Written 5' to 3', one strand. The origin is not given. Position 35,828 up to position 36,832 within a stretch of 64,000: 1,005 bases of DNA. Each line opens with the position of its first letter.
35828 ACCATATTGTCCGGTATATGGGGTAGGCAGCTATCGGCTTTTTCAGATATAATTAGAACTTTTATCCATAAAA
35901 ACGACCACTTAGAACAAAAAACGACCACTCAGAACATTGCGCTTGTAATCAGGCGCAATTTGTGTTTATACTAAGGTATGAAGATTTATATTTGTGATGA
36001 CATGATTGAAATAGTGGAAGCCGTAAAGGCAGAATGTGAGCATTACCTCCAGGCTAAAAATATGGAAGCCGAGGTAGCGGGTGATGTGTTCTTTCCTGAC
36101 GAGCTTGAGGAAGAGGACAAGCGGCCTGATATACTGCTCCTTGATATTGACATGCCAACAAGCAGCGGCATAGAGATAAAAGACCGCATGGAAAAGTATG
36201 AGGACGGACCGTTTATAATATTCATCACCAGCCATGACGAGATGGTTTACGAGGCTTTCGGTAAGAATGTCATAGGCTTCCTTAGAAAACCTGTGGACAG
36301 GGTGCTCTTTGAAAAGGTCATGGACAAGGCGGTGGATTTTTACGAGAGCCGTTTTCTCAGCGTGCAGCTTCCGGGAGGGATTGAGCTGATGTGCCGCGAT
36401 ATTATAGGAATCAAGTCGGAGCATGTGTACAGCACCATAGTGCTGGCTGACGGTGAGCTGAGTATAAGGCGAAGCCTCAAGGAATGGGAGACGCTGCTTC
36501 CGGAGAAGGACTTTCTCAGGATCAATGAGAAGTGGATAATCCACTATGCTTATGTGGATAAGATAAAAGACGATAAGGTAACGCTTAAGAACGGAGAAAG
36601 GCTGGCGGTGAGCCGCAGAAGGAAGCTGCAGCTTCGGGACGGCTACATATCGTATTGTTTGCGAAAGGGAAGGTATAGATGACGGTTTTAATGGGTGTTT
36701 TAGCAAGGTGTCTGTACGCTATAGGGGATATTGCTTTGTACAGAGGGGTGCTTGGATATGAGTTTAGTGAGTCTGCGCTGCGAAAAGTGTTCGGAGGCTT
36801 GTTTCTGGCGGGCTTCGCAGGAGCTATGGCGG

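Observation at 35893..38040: A 47-nt promoter element with internal 16-bp direct repeats is duplicated before the TCS operon and before the cargo array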

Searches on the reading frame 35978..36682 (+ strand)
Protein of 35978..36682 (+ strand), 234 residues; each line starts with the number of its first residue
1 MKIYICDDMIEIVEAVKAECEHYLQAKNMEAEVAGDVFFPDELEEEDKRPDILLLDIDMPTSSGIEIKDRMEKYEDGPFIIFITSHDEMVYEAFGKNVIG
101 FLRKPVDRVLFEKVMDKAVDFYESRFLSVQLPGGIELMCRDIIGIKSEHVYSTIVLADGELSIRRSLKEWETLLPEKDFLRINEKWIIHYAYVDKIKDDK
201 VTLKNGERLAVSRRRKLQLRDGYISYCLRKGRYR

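Call 5: search_protein_families(library=pfam, proteins=[window:35978-36682:+], max_evalue=0.01)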
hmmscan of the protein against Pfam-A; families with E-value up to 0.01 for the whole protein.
window:35978-36682:+ (234 aa): 2 families
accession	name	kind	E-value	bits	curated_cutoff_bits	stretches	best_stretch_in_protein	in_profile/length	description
PF04397.21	LytTR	-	1.3e-14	54.6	22.6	1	138-220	7-94/98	LytTr DNA-binding domain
PF00072.30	Response_reg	-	2.3e-12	47.5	30.2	1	3-109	1-104/111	Response regulator receiver domain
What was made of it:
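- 35978..36682 (+): Response regulator with a receiver domain and a LytTR DNA-binding domain. Pfam LytTR at E = 1.3e-14 and Response_reg at E = 2.3e-12 (call 5).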

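Call 9: find_encoding_contigs(protein=window:35978-36679:+, flank=10000, max_places=10)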
Protein window:35978-36679:+ (234 aa): 20 contigs read that carry it; 10 places shown.
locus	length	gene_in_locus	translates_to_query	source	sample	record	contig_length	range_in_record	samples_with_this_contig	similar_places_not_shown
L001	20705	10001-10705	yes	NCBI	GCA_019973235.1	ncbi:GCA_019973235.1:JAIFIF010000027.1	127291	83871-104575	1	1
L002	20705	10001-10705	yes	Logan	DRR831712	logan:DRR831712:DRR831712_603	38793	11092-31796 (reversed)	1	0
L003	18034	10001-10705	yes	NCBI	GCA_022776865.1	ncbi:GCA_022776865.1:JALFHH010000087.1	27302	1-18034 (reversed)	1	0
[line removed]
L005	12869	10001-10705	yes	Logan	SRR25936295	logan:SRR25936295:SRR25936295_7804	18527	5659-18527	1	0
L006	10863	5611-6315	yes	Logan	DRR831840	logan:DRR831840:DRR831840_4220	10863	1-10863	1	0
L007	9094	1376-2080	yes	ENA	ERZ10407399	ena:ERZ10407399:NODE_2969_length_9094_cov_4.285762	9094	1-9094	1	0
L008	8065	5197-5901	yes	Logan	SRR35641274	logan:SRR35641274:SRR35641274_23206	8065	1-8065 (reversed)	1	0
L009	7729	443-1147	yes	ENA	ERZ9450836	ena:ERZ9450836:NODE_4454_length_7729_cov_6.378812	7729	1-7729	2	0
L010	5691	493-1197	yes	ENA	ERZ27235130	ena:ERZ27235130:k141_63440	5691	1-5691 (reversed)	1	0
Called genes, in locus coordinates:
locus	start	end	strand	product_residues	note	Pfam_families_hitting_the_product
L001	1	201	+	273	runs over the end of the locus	PF00376:MerR, PF13411:MerR_1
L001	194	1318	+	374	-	PF03600:CitMHS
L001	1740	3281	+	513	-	PF00221:Lyase_aromatic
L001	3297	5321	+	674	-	PF17391:Urocanase_N, PF01175:Urocanase, PF17392:Urocanase_C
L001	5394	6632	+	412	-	PF07969:Amidohydro_3 (weak), PF01979:Amidohydro_1, PF07969:Amidohydro_3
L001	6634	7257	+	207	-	PF04961:FTCD_C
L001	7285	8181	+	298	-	PF07837:FTCD_N, PF02971:FTCD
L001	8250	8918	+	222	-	PF00392:GntR, PF07729:FCD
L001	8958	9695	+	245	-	PF04203:Sortase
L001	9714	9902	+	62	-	PF06541:ABC_trans_CmpB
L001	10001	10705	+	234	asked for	PF00072:Response_reg, PF04397:LytTR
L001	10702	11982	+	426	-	PF14501:HATPase_c_5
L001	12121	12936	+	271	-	-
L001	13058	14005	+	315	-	-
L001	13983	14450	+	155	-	-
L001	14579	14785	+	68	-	-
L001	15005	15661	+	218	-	-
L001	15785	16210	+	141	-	-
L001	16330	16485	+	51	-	-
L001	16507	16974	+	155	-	-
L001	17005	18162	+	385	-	-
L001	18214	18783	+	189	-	-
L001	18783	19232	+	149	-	PF00903:Glyoxalase, PF13669:Glyoxalase_4, PF18029:Glyoxalase_6 (weak)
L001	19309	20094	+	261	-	PF02661:Fic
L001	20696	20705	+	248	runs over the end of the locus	-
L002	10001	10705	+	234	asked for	PF00072:Response_reg, PF04397:LytTR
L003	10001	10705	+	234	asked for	PF00072:Response_reg, PF04397:LytTR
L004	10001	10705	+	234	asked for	PF00072:Response_reg, PF04397:LytTR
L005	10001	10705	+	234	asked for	PF00072:Response_reg, PF04397:LytTR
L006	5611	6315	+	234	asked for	PF00072:Response_reg, PF04397:LytTR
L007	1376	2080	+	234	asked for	PF00072:Response_reg, PF04397:LytTR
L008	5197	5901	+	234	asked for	PF00072:Response_reg, PF04397:LytTR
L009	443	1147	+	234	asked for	PF00072:Response_reg, PF04397:LytTR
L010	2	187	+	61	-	?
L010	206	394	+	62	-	PF06541:ABC_trans_CmpB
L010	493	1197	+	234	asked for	PF00072:Response_reg, PF04397:LytTR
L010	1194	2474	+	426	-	PF14501:HATPase_c_5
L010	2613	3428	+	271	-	-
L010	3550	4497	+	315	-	-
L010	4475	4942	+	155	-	-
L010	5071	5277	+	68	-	-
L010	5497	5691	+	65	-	?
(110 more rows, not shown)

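Call 10: find_homologous_proteins(query=window:35978-36679:+, max_evalue=1e-10)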
Query window:35978-36679:+ (234 aa): 65 proteins with E <= 1e-10 among 600 candidates.
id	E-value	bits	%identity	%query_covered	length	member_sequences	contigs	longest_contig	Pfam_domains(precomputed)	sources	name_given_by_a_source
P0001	3.4e-149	513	99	100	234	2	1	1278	PF04397.22,PF00072.31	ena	-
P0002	2.5e-147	507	97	100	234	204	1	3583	PF04397.22,PF00072.31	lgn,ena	-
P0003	3.1e-147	506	97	100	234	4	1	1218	PF04397.22,PF00072.31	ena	-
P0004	4.9e-146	502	98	100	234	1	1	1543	PF04397.22,PF00072.31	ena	-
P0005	8.6e-142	488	97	97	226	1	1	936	PF04397.22,PF00072.31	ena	-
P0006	2.7e-137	474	89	100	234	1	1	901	PF04397.22,PF00072.31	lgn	-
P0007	2.9e-127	441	82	100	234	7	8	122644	PF04397.22,PF00072.31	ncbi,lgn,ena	-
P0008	1.3e-107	377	70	100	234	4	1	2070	PF04397.22,PF00072.31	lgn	-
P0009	4.7e-79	283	54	100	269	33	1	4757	PF04397.22,PF00072.31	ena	-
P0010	3.3e-74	267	53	100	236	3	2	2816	PF04397.22,PF00072.31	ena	-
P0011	9.6e-71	256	97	52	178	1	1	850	PF04397.22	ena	-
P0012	3.1e-59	218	45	100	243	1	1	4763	PF04397.22,PF00072.31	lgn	-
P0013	4.5e-57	211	46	100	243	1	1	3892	PF04397.22,PF00072.31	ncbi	-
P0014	1.4e-53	200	43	100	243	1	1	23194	PF04397.22,PF00072.31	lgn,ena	-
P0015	3.6e-50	189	42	100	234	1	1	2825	PF04397.22,PF00072.31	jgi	jgi:DNA-binding LytR/AlgR family response regulator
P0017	1.5e-28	118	36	99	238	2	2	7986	PF04397.22,PF00072.31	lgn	-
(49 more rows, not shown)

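Call 12: find_encoding_contigs(protein=P0007, flank=10000, max_places=4)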
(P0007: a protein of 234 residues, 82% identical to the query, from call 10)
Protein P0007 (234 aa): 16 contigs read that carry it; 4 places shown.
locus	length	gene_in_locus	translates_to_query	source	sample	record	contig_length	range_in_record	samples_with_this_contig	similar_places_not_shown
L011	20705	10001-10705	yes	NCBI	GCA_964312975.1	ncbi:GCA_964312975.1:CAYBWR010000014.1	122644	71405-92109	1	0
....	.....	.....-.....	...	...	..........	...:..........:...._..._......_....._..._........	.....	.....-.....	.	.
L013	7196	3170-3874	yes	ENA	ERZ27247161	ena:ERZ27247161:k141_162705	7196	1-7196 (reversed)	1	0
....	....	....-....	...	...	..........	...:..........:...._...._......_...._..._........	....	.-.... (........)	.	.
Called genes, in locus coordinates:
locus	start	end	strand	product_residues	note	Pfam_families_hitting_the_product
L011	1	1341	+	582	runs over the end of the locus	PF01512:Complex1_51K, PF14697:Fer4_21 (faint), PF10589:NADH_4Fe-4S, PF13237:Fer4_10 (weak), PF12838:Fer4_7 (weak), PF13187:Fer4_9 (weak), PF00037:Fer4 (weak), PF12837:Fer4_6 (weak)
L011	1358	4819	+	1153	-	PF13510:Fer2_4, PF14691:Fer4_20, PF07992:Pyr_redox_2, PF13450:NAD_binding_8, PF22117:Fer4_Nqo3, PF12838:Fer4_7, PF04879:Molybdop_Fe4S4, PF00384:Molybdopterin, +9 more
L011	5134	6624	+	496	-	PF03553:Na_H_antiporter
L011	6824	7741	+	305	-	PF00196:GerE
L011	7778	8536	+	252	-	PF12724:Flavodoxin_5 (weak), PF13187:Fer4_9 (faint), PF12838:Fer4_7 (faint), PF14697:Fer4_21 (faint), PF00037:Fer4 (faint)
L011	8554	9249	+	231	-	PF03591:AzlC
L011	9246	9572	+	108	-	PF05437:AzlD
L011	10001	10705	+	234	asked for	PF00072:Response_reg, PF04397:LytTR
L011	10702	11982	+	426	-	PF14501:HATPase_c_5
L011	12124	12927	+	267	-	-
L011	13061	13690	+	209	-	PF03412:Peptidase_C39 (weak), PF13529:Peptidase_C39_2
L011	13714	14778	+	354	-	-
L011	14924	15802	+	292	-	PF19568:Spore_III_AA, PF00004:AAA (weak), PF03266:NTPase_1 (faint)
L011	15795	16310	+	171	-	PF09548:Spore_III_AB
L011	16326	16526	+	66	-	PF06686:SpoIIIAC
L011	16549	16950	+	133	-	PF06686:SpoIIIAC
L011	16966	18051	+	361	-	PF09546:Spore_III_AE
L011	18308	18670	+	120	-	-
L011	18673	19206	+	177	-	PF12685:SpoIIIAH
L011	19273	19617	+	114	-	PF03780:Asp23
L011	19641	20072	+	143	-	PF01029:NusB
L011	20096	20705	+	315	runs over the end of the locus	PF00814:TsaD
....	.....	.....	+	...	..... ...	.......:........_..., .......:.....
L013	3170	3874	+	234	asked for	PF00072:Response_reg, PF04397:LytTR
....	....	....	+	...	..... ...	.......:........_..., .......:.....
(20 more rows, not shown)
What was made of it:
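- The locus lies in different genomic contexts: beside the hut operon and sortase in L001-L010, and between AzlCD and SpoIIIA in L011 (calls 9, 12).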

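Call 13: find_encoding_contigs(protein=P0009, flank=10000, max_places=4)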
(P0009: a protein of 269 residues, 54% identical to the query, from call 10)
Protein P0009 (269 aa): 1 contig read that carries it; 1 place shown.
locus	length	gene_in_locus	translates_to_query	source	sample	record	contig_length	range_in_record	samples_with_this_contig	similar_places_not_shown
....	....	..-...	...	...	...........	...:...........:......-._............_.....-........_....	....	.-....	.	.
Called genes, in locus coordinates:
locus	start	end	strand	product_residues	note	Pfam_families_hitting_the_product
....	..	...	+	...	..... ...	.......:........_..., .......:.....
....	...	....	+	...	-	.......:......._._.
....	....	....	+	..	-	-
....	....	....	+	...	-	-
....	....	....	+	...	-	-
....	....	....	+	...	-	?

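Call 15: find_encoding_contigs(protein=P0008, flank=6000, max_places=3)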
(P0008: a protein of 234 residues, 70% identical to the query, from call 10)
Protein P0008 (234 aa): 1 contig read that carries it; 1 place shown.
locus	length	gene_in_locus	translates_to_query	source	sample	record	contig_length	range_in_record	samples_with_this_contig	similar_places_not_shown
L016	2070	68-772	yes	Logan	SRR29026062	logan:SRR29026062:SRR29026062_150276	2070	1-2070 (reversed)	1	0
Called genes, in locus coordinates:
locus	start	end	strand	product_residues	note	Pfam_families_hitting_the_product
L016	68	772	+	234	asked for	PF00072:Response_reg, PF04397:LytTR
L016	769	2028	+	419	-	PF14501:HATPase_c_5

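Call 16: find_encoding_contigs(protein=P0010, flank=6000, max_places=3)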
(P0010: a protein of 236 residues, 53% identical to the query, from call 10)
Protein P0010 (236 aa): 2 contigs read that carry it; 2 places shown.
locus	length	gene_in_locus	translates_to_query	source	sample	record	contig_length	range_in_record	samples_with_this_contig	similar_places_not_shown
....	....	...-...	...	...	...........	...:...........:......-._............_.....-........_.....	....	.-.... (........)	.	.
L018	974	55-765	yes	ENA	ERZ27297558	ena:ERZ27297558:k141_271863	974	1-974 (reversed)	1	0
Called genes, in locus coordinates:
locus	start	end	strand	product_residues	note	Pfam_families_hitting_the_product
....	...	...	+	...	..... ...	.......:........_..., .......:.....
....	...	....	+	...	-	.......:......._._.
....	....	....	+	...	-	?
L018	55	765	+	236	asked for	PF00072:Response_reg, PF04397:LytTR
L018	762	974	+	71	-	?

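Call 17: find_encoding_contigs(protein=P0014, flank=8000, max_places=3)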
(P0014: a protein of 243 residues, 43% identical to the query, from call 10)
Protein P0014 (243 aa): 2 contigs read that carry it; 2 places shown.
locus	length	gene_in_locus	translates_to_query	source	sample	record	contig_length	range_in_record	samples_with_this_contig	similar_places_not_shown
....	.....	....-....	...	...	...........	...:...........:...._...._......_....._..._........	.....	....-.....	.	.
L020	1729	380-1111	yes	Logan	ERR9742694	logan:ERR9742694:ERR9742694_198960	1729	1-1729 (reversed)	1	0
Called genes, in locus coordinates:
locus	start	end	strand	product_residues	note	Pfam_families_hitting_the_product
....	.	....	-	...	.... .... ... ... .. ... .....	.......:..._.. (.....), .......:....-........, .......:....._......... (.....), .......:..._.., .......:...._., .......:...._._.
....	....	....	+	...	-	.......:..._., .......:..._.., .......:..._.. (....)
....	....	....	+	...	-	-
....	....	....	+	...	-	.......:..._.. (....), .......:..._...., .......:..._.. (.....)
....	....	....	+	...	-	-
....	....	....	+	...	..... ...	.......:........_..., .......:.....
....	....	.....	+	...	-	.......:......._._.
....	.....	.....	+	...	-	-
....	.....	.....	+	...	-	-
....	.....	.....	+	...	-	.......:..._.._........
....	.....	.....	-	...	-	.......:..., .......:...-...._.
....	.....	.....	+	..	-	?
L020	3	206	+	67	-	?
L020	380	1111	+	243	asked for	PF00072:Response_reg, PF04397:LytTR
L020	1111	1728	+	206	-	?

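Call 18: find_encoding_contigs(protein=P0012, flank=6000, max_places=3)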
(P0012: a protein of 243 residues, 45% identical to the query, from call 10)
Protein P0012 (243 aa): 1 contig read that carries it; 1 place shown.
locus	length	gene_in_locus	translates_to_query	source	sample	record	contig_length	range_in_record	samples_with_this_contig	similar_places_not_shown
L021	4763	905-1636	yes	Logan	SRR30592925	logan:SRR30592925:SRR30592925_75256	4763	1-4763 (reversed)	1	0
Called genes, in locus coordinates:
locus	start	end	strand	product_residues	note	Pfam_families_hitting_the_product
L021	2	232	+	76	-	?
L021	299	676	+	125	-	-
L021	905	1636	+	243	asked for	PF00072:Response_reg, PF04397:LytTR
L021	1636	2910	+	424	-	PF14501:HATPase_c_5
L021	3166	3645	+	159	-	-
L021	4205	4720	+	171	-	-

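Call 27: search_solved_structures(query=window:35978-36679:+, max_evalue=0.01, show_alignments=2)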
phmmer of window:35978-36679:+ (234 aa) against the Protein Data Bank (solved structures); distinct sequences matched with E-value up to 0.01: 48.
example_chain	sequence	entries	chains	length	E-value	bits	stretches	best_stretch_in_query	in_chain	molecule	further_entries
5tqj_A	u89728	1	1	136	3.3e-08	36.7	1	32-114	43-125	Response regulator receiver protein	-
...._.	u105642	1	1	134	4.1e-08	36.4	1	50-117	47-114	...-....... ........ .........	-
6swl_A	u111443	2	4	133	6.3e-08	35.8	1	3-124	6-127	Two-component response regulator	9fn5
9xzo_A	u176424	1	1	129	7.9e-08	35.4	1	3-115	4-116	De novo protein M1X0B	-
1dz3_A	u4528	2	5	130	2.3e-06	30.6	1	2-107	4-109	Stage 0 sporulation protein A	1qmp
1yio_A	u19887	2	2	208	2.4e-06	30.6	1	47-122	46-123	response regulatory protein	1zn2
2qv0_A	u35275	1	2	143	5.8e-06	29.3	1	46-122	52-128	Protein mrkE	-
1a04_A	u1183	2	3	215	1.3e-05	28.2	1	46-109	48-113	NITRATE/NITRITE RESPONSE REGULATOR PROTEIN NARL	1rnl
3eul_A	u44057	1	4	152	3.1e-05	26.9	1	49-116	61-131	POSSIBLE NITRATE/NITRITE RESPONSE TRANSCRIPTIONAL REGULATORY PROTEIN NARL (DNA-binding res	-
8ted_A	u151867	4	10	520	4.6e-05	26.4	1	23-108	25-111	Response regulator receiver protein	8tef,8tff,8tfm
8thp_A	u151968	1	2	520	5e-05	26.2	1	23-108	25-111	Response regulator receiver protein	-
5te9_A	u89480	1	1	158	5.3e-05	26.2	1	38-122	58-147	Response regulator receiver protein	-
8p6f_A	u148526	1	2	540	6e-05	26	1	23-108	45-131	Response regulator receiver domain-containing protein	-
3hdg_A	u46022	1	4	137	9.2e-05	25.4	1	49-109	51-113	uncharacterized protein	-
7esg_A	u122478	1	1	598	9.9e-05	25.3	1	47-120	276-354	Glutathione S-transferase,Protein-glutamate methylesterase/protein-glutamine glutaminase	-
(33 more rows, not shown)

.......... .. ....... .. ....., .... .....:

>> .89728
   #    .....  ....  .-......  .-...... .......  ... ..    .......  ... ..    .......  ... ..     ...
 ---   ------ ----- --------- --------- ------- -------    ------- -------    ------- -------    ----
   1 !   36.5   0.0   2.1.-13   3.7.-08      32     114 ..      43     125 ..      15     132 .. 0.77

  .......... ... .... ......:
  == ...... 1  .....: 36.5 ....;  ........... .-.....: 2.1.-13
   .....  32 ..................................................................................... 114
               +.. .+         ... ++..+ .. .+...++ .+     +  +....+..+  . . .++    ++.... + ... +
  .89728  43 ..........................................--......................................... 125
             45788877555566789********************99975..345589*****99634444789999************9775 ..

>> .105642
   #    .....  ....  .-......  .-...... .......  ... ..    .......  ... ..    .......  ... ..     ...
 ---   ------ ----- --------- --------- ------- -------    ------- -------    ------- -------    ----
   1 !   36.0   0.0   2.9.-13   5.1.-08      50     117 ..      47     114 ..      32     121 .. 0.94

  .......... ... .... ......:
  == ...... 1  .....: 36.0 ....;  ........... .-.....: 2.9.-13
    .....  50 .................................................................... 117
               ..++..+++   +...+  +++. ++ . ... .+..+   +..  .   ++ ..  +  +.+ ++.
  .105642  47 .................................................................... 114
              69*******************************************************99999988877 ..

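Call 47: search_protein_families(library=ncbifam, proteins=[window:35978-36682:+], max_evalue=0.01)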
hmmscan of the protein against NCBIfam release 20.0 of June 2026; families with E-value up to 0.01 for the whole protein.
window:35978-36682:+ (234 aa): 34 families (the best 25 are shown)
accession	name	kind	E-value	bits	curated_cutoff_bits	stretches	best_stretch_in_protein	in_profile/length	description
NF010684.1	PRK14084.1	equivalog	3.3e-16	59.8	375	2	51-117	48-114/254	response regulator transcription factor LytR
NF008677.0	PRK11697.1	equivalog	4.8e-15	55.5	246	1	47-215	45-227/238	two-component system response regulator BtsR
NF046049.1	quorum_RR_AgrA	equivalog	4e-08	33.1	400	1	1-98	1-102/238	quorum-sensing response regulator AgrA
NF040749.1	tetrathio_RR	equivalog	1.7e-07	31.2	290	1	14-125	9-121/191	tetrathionate respiration response regulator TtrR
NF047793.1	ResRegPgtA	equivalog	2.9e-06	26.4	650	1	48-119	48-121/414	two-component system response regulator PgtA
NF041367.1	CheY_Halo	equivalog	3.4e-06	27.4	200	1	46-109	39-104/114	chemotaxis protein CheY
NF009206.0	PRK12555.1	subfamily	6.7e-06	25.3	342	1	1-106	1-106/340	chemotaxis-specific protein-glutamate methyltransferase CheB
NF006900.1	PRK09390.1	equivalog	7.3e-06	25.7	255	1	3-119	7-120/203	response regulator FixJ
TIGR02875.1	spore_0_A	equivalog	3.4e-05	23.2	200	1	2-107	4-110/262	sporulation transcription factor Spo0A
NF007935.0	PRK10651.1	equivalog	4.6e-05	22.7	250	1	46-107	49-112/216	two-component system response regulator NarL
NF040534.1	resp_reg_YycF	equivalog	5e-05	22.7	340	1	46-95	41-89/231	response regulator YycF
NF052445.1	RespRegMctR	equivalog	5.2e-05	22.8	300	1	2-91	3-89/205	two-component system response regulator MctR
NF051850.1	RespRegRprY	equivalog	6.3e-05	22.5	370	1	1-107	5-108/234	response regulator transcription factor RprY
NF008469.0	PRK11361.1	equivalog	0.00013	20.8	714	1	46-119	45-120/461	acetoacetate metabolism transcriptional regulator AtoC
NF052313.1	T9SS_RR_PorX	equivalog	0.00016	20.6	300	1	22-107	18-104/513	T9SS response regulator signal transducer PorX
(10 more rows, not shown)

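Call 57: find_encoding_contigs(protein=P0013, flank=4000, max_places=2)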
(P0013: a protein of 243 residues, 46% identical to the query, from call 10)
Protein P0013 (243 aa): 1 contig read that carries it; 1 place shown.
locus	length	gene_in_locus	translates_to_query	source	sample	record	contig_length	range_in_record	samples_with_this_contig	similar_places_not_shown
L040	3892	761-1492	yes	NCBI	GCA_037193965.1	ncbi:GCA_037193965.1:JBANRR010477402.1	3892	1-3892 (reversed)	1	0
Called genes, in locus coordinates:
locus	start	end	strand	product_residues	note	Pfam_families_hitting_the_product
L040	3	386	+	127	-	?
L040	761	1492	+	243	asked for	PF00072:Response_reg, PF04397:LytTR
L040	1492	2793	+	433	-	PF14501:HATPase_c_5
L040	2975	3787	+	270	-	-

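Call 58: find_encoding_contigs(protein=P0015, flank=4000, max_places=2)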
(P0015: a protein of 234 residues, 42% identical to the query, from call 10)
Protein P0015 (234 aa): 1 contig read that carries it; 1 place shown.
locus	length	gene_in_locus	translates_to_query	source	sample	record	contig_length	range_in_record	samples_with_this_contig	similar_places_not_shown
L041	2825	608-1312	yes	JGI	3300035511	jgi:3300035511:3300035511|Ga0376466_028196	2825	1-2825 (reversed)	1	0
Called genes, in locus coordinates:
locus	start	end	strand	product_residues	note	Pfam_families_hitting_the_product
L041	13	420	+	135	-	-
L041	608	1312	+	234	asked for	PF00072:Response_reg, PF04397:LytTR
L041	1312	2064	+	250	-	PF14501:HATPase_c_5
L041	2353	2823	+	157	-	?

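Call 59: find_encoding_contigs(protein=P0017, flank=6000, max_places=2)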
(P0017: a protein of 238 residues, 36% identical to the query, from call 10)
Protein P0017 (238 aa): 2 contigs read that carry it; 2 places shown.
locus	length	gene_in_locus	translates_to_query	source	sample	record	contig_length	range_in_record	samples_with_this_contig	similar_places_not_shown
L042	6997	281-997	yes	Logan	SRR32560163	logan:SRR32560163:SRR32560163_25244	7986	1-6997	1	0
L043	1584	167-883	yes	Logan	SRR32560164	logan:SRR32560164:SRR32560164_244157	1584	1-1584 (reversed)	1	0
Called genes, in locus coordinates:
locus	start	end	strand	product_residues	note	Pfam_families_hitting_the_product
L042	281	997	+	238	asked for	PF00072:Response_reg, PF04397:LytTR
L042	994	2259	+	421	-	PF14501:HATPase_c_5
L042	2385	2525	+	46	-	-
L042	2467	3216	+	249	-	PF00005:ABC_tran, PF02463:SMC_N (faint), PF13304:AAA_21 (faint)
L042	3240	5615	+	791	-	PF02687:FtsX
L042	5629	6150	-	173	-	PF00160:Pro_isomerase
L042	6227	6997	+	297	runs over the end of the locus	PF13302:Acetyltransf_3, PF00583:Acetyltransf_1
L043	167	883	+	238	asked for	PF00072:Response_reg, PF04397:LytTR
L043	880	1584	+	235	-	?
